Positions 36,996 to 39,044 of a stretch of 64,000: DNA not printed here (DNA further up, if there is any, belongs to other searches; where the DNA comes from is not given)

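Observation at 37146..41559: Three tandem secreted amidohydrolase paralogues; the first has a K/E-rich insertion and an extra C-terminal domain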

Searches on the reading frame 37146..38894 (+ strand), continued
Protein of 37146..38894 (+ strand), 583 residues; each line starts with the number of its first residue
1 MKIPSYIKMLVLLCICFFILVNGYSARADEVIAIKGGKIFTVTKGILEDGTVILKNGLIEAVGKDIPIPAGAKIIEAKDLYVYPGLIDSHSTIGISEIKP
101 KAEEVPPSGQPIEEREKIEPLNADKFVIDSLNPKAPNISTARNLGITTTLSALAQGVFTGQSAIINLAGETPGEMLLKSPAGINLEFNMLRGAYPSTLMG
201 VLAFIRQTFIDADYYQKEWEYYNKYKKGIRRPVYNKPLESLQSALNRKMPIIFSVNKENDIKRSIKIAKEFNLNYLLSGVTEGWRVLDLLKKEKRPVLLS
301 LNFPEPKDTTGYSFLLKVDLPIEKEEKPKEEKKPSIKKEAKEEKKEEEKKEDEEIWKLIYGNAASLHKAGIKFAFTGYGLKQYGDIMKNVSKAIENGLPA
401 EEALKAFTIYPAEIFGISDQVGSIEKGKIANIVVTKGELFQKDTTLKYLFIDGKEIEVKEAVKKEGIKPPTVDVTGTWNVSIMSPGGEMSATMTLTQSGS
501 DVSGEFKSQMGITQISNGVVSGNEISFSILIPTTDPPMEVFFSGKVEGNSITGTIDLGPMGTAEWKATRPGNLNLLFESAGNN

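Call 13: find_homologous_proteins(query=window:37146-38894:+, max_evalue=0.00001)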
Query window:37146-38894:+ (583 aa): 1041 proteins with E <= 0.00001 among 8000 candidates; the best 120 are listed.
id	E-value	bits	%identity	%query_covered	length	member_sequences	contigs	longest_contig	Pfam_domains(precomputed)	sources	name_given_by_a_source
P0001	0.0e+0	1285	100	100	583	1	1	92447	PF07969.18,PF01979.27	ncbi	ncbi:MAG: amidohydrolase family protein [Acidobacteriota bacterium]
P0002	2.7e-179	615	49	98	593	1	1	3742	PF07969.18,PF01979.27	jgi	jgi:imidazolonepropionase-like amidohydrolase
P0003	3.9e-178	612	50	96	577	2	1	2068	PF07969.18,PF01979.27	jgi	jgi:imidazolonepropionase-like amidohydrolase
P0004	9.9e-178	610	51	96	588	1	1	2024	PF07969.18,PF01979.27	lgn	-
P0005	1.2e-175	603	49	93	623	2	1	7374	PF07969.18,PF01979.27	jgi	jgi:imidazolonepropionase-like amidohydrolase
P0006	3.0e-174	599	48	96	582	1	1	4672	PF07969.18,PF01979.27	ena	-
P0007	3.3e-174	599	48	97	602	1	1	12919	PF07969.18,PF01979.27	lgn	-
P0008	5.8e-174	598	51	97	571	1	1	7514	PF07969.18,PF01979.27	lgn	-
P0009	1.8e-173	596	50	97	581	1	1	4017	PF07969.18,PF01979.27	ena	-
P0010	1.0e-172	594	48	96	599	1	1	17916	PF07969.18,PF01979.27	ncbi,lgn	ncbi:MAG: amidohydrolase family protein [bacterium]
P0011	7.4e-171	588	47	93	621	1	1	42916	PF07969.18,PF01979.27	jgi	jgi:imidazolonepropionase-like amidohydrolase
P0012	2.3e-170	586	49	96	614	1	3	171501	PF07969.18,PF01979.27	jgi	-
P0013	2.3e-170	586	47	97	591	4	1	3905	PF07969.18,PF01979.27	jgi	-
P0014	5.7e-169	581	48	94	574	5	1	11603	PF07969.18,PF01979.27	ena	-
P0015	9.6e-167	574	50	97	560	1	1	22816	PF07969.18,PF01979.27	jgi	-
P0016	9.0e-165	568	48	95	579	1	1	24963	PF07969.18,PF01979.27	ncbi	ncbi:amidohydrolase family protein, partial [bacterium]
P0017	5.0e-163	562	47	96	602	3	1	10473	PF07969.18,PF01979.27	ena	-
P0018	6.0e-163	561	47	98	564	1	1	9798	PF07969.18,PF01979.27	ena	-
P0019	3.1e-162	559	49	93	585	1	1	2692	PF07969.18,PF01979.27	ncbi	-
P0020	3.9e-157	542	46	97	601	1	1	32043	PF07969.18,PF01979.27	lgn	-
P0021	1.0e-154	534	48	86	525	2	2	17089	PF07969.18,PF01979.27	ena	-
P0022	8.3e-153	528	46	97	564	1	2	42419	PF07969.18,PF01979.27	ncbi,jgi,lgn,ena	-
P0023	8.7e-151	521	44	97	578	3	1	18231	PF01979.27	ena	-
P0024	1.2e-144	501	44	94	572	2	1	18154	PF07969.18,PF01979.27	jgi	-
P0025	1.9e-144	500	43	96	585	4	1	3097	PF07969.18,PF01979.27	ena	-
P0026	6.5e-130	452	46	85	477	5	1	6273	PF07969.18,PF01979.27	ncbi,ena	-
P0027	4.3e-121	423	51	65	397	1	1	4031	PF07969.18,PF01979.27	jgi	jgi:hypothetical protein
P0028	4.2e-118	413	40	97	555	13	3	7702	PF07969.18,PF01979.27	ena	-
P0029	7.1e-118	413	39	74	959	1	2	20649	PF07969.18,PF01979.27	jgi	jgi:imidazolonepropionase-like amidohydrolase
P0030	8.0e-118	413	40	95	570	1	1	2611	PF07969.18,PF01979.27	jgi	jgi:imidazolonepropionase-like amidohydrolase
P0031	1.1e-117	412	40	91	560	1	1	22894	PF07969.18,PF01979.27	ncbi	-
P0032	2.6e-116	408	37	79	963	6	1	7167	PF07969.18,PF01979.27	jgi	jgi:imidazolonepropionase-like amidohydrolase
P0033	7.5e-116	406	39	96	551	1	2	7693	PF07969.18,PF01979.27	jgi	jgi:imidazolonepropionase-like amidohydrolase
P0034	8.0e-116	406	39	95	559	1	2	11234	PF07969.18,PF01979.27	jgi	jgi:imidazolonepropionase-like amidohydrolase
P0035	1.7e-115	405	37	77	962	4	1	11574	PF07969.18,PF01979.27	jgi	jgi:imidazolonepropionase-like amidohydrolase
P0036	8.4e-115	403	39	91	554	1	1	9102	PF07969.18,PF01979.27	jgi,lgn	jgi:imidazolonepropionase-like amidohydrolase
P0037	1.3e-114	402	39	91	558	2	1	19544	PF07969.18,PF01979.27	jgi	jgi:imidazolonepropionase-like amidohydrolase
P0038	2.3e-114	401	39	92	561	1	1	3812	PF07969.18,PF01979.27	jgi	jgi:imidazolonepropionase-like amidohydrolase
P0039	8.9e-114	399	39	94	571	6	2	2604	PF07969.18,PF01979.27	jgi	jgi:imidazolonepropionase-like amidohydrolase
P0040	1.8e-113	398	38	94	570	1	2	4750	PF07969.18,PF01979.27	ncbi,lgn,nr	ncbi:MAG: amidohydrolase family protein [Acidobacteria bacterium]|nr:amidohydrolase family protein [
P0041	2.4e-113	398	38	95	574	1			PF07969.18,PF01979.27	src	-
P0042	6.0e-113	396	39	91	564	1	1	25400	PF07969.18,PF01979.27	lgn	-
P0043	1.1e-112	396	38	94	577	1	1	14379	PF07969.18,PF01979.27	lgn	-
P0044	1.8e-112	395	36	95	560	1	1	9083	PF07969.18,PF01979.27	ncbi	-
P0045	8.5e-112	393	36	95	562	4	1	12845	PF07969.18,PF01979.27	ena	-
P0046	9.3e-112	392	39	90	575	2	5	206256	PF07969.18,PF01979.27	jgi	jgi:imidazolonepropionase-like amidohydrolase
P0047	3.5e-111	391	38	96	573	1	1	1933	PF07969.18,PF01979.27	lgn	-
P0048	4.7e-111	390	36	98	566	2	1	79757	PF07969.18,PF01979.27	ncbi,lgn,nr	ncbi:MAG TPA: amidohydrolase family protein [Blastocatellia bacterium]|nr:amidohydrolase family prot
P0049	1.1e-110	389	38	94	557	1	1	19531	PF07969.18,PF01979.27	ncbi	ncbi:MAG: amidohydrolase family protein [Blastocatellia bacterium]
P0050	1.8e-110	388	37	95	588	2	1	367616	PF07969.18,PF01979.27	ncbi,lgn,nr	ncbi:MAG: amidohydrolase family protein [Acidobacteria bacterium]|nr:amidohydrolase family protein [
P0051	5.6e-110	387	36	95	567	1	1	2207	PF07969.18,PF01979.27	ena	-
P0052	6.5e-110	386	37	98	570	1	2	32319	PF07969.18,PF01979.27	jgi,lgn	jgi:imidazolonepropionase-like amidohydrolase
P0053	1.8e-109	385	37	95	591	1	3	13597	PF07969.18,PF01979.27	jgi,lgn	jgi:imidazolonepropionase-like amidohydrolase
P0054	5.7e-109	383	36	98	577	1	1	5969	PF07969.18,PF01979.27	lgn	-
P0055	1.2e-108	382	36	97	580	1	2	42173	PF07969.18,PF01979.27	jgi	jgi:imidazolonepropionase-like amidohydrolase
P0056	1.5e-108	382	39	91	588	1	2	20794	PF07969.18,PF01979.27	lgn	-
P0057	1.6e-108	382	36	95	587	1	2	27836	PF07969.18,PF01979.27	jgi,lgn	-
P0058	3.5e-108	381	38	93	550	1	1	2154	PF07969.18,PF01979.27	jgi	jgi:imidazolonepropionase-like amidohydrolase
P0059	4.1e-108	380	36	95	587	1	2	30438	PF07969.18,PF01979.27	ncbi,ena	-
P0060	4.6e-108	380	37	95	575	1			PF07969.18,PF01979.27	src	-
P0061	5.4e-108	380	39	92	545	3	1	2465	PF07969.18,PF01979.27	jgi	-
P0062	6.0e-108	380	37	96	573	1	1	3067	PF07969.18,PF01979.27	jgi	jgi:imidazolonepropionase-like amidohydrolase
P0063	1.4e-107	379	37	95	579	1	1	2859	PF07969.18,PF01979.27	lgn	-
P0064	1.8e-107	378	36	95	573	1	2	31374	PF07969.18,PF01979.27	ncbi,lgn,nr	ncbi:MAG: amidohydrolase family protein [Acidobacteria bacterium]|nr:amidohydrolase family protein [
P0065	6.6e-107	376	38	96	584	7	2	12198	PF07969.18,PF01979.27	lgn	-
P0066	7.0e-107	376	36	98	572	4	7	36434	PF07969.18,PF01979.27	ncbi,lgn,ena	-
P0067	8.2e-107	376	38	93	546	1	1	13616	PF01979.27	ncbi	-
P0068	3.4e-106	374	36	97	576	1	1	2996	PF07969.18,PF01979.27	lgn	-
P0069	4.3e-106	374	36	91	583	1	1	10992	PF07969.18,PF01979.27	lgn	-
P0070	7.3e-106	373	36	95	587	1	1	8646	PF07969.18,PF01979.27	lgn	-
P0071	7.9e-106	373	37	93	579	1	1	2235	PF07969.18,PF01979.27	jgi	jgi:imidazolonepropionase-like amidohydrolase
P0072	8.1e-106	373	37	95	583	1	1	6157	PF07969.18,PF01979.27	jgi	-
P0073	9.1e-106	373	36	96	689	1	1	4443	PF07969.18,PF01979.27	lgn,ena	-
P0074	9.4e-106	373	37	95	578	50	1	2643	PF07969.18,PF01979.27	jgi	jgi:imidazolonepropionase-like amidohydrolase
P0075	3.4e-105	371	36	94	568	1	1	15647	PF07969.18,PF01979.27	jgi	jgi:imidazolonepropionase-like amidohydrolase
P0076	3.6e-105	371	37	95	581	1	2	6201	PF07969.18,PF01979.27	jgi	jgi:imidazolonepropionase-like amidohydrolase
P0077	4.2e-105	371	38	90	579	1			PF07969.18,PF01979.27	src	-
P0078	6.1e-105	370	35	94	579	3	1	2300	PF07969.18,PF01979.27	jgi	-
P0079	6.9e-105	370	37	97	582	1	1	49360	PF07969.18,PF01979.27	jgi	jgi:imidazolonepropionase-like amidohydrolase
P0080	1.2e-104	369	36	96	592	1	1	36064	PF07969.18,PF01979.27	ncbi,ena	-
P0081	1.3e-104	369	35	95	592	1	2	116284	PF07969.18,PF01979.27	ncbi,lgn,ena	-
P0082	1.7e-104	369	38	90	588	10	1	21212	PF07969.18,PF01979.27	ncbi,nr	ncbi:MAG TPA: amidohydrolase family protein [Blastocatellia bacterium]|nr:amidohydrolase family prot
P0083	1.8e-104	368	37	90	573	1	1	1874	PF07969.18,PF01979.27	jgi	jgi:imidazolonepropionase-like amidohydrolase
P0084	2.4e-104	368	37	98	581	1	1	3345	PF07969.18,PF01979.27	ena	-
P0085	3.1e-104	368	38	90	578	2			PF07969.18,PF01979.27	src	-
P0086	3.5e-104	367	37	98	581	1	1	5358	PF07969.18,PF01979.27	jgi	-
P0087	5.8e-104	367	35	94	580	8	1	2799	PF07969.18,PF01979.27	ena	-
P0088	7.2e-104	366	37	94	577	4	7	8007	PF07969.18,PF01979.27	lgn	-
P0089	9.7e-104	366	37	96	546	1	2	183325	PF07969.18,PF01979.27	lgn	-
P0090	1.2e-103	366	36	96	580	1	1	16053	PF07969.18,PF01979.27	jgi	jgi:imidazolonepropionase-like amidohydrolase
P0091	1.8e-103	365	35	94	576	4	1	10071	PF07969.18,PF01979.27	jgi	jgi:imidazolonepropionase-like amidohydrolase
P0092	2.1e-103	365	37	96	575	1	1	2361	PF07969.18,PF01979.27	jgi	jgi:imidazolonepropionase-like amidohydrolase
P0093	2.5e-103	365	37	96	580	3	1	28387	PF07969.18,PF01979.27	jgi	-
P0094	3.8e-103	364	37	92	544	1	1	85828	PF07969.18,PF01979.27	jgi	-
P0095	4.9e-103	364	37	96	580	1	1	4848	PF07969.18,PF01979.27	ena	-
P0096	5.1e-103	364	36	94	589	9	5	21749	PF07969.18,PF01979.27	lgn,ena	-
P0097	6.9e-103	363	34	96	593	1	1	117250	PF07969.18,PF01979.27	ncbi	ncbi:MAG: amidohydrolase family protein [Blastocatellia bacterium]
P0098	9.6e-103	363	37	98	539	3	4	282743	PF01979.27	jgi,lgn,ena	-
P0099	1.0e-102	363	37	90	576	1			PF07969.18,PF01979.27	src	-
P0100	1.1e-102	363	36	96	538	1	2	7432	PF07969.18,PF01979.27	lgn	-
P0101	2.0e-102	362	36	90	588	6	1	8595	PF07969.18,PF01979.27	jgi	jgi:imidazolonepropionase-like amidohydrolase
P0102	2.4e-102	361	37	97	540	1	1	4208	PF07969.18,PF01979.27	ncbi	-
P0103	2.5e-102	361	37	92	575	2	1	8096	PF07969.18,PF01979.27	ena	-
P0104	2.7e-102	361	35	97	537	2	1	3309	PF07969.18,PF01979.27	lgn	-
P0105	3.2e-102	361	36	97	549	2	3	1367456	PF07969.18,PF01979.27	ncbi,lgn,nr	ncbi:MAG: amidohydrolase family protein [Pyrinomonadaceae bacterium]|nr:amidohydrolase family protei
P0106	9.4e-102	359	36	90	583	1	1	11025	PF07969.18,PF01979.27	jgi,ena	-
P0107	1.4e-101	359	36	95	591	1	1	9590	PF07969.18,PF01979.27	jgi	jgi:imidazolonepropionase-like amidohydrolase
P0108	1.4e-101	359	37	90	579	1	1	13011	PF07969.18,PF01979.27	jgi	jgi:imidazolonepropionase-like amidohydrolase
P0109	1.5e-101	359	37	90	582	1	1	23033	PF07969.18,PF01979.27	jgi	jgi:imidazolonepropionase-like amidohydrolase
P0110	2.1e-101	358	34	96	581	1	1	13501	PF07969.18,PF01979.27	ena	-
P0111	2.5e-101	358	37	90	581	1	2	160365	PF07969.18,PF01979.27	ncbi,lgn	ncbi:MAG: amidohydrolase family protein [Blastocatellales bacterium]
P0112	2.8e-101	358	36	95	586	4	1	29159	PF07969.18,PF01979.27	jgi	jgi:imidazolonepropionase-like amidohydrolase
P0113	3.0e-101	358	36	90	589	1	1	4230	PF07969.18,PF01979.27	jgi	-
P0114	3.4e-101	358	36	97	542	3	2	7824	PF07969.18,PF01979.27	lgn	-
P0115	3.6e-101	358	35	94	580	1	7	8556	PF07969.18,PF01979.27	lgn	-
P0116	4.5e-101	357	36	91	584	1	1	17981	PF07969.18,PF01979.27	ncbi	-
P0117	4.9e-101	357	36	94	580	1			PF07969.18,PF01979.27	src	-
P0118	7.7e-101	356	35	96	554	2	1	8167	PF07969.18,PF01979.27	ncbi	-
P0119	1.3e-100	356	37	90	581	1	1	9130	PF07969.18,PF01979.27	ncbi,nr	ncbi:MAG TPA: amidohydrolase family protein [Blastocatellia bacterium]|nr:amidohydrolase family prot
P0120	1.4e-100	356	35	78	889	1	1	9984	PF07969.18,PF01979.27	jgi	jgi:imidazolonepropionase-like amidohydrolase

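Call 18: find_related_loci(query=A2, collection=genome_contigs, flank=8000)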
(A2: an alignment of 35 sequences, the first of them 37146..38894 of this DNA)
Query A2 (583 aa) in genome_contigs; peptide patterns used: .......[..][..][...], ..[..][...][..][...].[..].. (x = any residue, [..] = any of these).
600 stretches matched a pattern (row limit reached: there are more); 530 encode a relative of the query (tblastn E <= 1e-3); the best 80 are kept; 80 distinct loci.
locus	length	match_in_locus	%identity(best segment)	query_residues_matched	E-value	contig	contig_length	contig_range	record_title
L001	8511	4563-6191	40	1-563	5e-124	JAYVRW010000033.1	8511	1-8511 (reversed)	MAG: Blastocatellia bacterium isolate GL73_DN_metabat_76 GL73_DN_metabat_76_32, whole genome shotgun sequence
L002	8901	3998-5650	39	1-569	4e-120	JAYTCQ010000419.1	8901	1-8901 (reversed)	MAG: Blastocatellia bacterium isolate GFS_1591 GFS_1591_418, whole genome shotgun sequence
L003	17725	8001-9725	35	6-572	6e-117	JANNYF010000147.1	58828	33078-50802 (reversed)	MAG: Blastocatellia bacterium isolate VAR_34_concoct_43 VAR_34_k141_2061473, whole genome shotgun sequence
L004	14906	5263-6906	38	25-556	4e-114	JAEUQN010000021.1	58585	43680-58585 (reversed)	MAG: Blastocatellia bacterium isolate new MAG-252 NODE_21_length_58585_cov_4.339258, whole genome shotgun sequence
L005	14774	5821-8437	37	2-569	7e-112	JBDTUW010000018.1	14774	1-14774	MAG: Acidobacteriota bacterium isolate cluster3_bin.53 NODE_16069_length_14774_cov_4.258170, whole genome shotgun sequen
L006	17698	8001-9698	36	1-555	1e-111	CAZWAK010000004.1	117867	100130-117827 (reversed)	MAG TPA_asm: uncultured Heliobacteriaceae bacterium isolate SRP287051_co1_146 genome assembly, contig: NODE_357_length_1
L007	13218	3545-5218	34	5-569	2e-110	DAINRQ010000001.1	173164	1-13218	MAG TPA_asm: Gemmatimonadaceae bacterium isolate CTOTU27634 NODE_3_length_173164_cov_15.226037, whole genome shotgun seq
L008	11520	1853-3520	35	5-569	2e-110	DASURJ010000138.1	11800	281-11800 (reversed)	MAG TPA_asm: Gemmatimonadaceae bacterium isolate SMAG_U1704 k141_931537, whole genome shotgun sequence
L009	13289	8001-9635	34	7-556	8e-110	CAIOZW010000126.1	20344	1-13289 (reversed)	MAG: uncultured Acidobacteria bacterium isolate LaPlata_bin-2064 genome assembly, contig: bin-2064:126/517, whole genome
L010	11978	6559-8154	37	13-569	1e-108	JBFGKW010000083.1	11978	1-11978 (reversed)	MAG: Aridibacter sp. isolate Mix_sand03.2021.01.D.67 k141_2105218_length_11978_cov_15.0285, whole genome shotgun sequenc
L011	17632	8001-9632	35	5-569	1e-107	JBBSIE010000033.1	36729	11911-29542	MAG: Pyrinomonadales bacterium isolate LS3_sbin.26 LS3_sbin.26_K_12612_L_36729_cov_60.5295, whole genome shotgun sequenc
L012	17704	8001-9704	35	10-561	1e-106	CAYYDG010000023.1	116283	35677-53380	MAG TPA_asm: uncultured Heliomicrobium sp. isolate binchicken_co276_100 genome assembly, contig: NODE_183_length_116283_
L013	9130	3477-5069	37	30-555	2e-106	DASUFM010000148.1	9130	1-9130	MAG TPA_asm: Blastocatellia bacterium isolate SMAG_U1379 k141_2029272, whole genome shotgun sequence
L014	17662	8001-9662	33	8-571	3e-106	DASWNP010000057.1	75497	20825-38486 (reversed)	MAG TPA_asm: Pyrinomonadaceae bacterium isolate SMAG_U3417 k141_186417, whole genome shotgun sequence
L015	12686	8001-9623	36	11-569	7e-106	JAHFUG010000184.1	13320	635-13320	MAG: Blastocatellia bacterium isolate nzgw74 NODE_333_length_13321_cov_9.263258, whole genome shotgun sequence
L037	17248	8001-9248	40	19-459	1e-98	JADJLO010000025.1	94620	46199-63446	MAG: Acidobacteria bacterium isolate EsbW_18-Q3-R4-48_BAT3C.194 tig00019357-10-944440, whole genome shotgun sequence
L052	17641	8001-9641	33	7-575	1e-92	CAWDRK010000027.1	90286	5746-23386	MAG: Candidatus Acidoferrales bacterium isolate MFD05377.bin.2.18 genome assembly, contig: contig_42578, whole genome sh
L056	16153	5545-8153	33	7-574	4e-91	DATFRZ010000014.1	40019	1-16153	MAG TPA_asm: Candidatus Acidoferrum sp. isolate SMAG_U9371 k141_4431282, whole genome shotgun sequence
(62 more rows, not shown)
